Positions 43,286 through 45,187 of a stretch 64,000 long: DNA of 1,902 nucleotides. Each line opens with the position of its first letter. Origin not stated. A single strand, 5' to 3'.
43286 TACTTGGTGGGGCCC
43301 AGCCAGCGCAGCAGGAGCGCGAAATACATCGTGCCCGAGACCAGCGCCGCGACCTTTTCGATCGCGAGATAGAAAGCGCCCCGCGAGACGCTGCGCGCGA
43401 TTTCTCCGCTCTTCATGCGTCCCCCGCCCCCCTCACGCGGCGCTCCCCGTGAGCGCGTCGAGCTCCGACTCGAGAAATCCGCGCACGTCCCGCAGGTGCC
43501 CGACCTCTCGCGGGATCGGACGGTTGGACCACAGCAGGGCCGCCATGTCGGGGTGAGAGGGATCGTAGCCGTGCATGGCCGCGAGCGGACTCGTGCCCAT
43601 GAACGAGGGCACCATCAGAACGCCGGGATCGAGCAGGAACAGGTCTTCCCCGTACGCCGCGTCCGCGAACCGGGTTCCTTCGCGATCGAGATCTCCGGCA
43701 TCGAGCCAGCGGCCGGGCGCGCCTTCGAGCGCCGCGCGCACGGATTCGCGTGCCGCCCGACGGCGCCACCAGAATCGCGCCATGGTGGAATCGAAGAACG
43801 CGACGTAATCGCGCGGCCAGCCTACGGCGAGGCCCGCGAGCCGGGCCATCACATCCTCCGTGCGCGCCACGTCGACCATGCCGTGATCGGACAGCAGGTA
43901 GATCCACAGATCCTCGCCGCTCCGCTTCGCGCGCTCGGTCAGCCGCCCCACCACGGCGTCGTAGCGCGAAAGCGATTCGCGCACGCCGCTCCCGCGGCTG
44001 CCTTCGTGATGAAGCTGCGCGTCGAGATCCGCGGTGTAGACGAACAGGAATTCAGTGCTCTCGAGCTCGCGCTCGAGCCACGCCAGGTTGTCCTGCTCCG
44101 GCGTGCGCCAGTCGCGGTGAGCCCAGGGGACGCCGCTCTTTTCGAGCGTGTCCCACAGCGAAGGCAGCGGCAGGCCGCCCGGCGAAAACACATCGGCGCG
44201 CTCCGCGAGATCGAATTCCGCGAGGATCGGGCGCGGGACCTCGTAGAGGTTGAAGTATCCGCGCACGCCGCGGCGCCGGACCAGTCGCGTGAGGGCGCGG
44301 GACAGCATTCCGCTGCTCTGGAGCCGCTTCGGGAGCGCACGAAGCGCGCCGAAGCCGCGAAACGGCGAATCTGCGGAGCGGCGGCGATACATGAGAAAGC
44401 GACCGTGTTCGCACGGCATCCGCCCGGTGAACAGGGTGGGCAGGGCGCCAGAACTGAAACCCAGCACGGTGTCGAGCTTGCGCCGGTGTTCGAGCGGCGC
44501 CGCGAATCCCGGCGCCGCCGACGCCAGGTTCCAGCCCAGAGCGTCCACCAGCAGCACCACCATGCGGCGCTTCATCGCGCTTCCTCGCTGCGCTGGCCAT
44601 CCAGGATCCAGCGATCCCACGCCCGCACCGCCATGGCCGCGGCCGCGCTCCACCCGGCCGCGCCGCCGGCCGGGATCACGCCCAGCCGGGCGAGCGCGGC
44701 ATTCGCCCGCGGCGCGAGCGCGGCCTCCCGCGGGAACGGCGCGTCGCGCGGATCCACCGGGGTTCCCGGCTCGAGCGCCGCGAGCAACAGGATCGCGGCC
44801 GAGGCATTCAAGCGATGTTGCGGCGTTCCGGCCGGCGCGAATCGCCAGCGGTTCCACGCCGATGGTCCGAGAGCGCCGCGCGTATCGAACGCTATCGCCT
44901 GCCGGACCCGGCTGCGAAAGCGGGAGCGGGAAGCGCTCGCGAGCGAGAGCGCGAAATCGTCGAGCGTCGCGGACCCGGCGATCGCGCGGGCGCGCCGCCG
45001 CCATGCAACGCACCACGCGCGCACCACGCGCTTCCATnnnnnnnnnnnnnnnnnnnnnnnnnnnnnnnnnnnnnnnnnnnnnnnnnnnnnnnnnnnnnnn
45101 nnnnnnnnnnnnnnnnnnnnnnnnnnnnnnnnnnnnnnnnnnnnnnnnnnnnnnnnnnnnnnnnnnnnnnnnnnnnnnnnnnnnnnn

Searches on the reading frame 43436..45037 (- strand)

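Call 19: search_protein_families(library=pfam, proteins=[window:43436-45037:-], max_evalue=0.001)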
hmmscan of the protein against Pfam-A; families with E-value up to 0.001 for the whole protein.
window:43436-45037:- (534 aa): 1 family
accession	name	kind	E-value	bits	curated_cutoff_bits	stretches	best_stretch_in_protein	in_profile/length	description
PF01663.27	Phosphodiest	-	6.5e-15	56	23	1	160-395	2-228/342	Type I phosphodiesterase / nucleotide pyrophosphatase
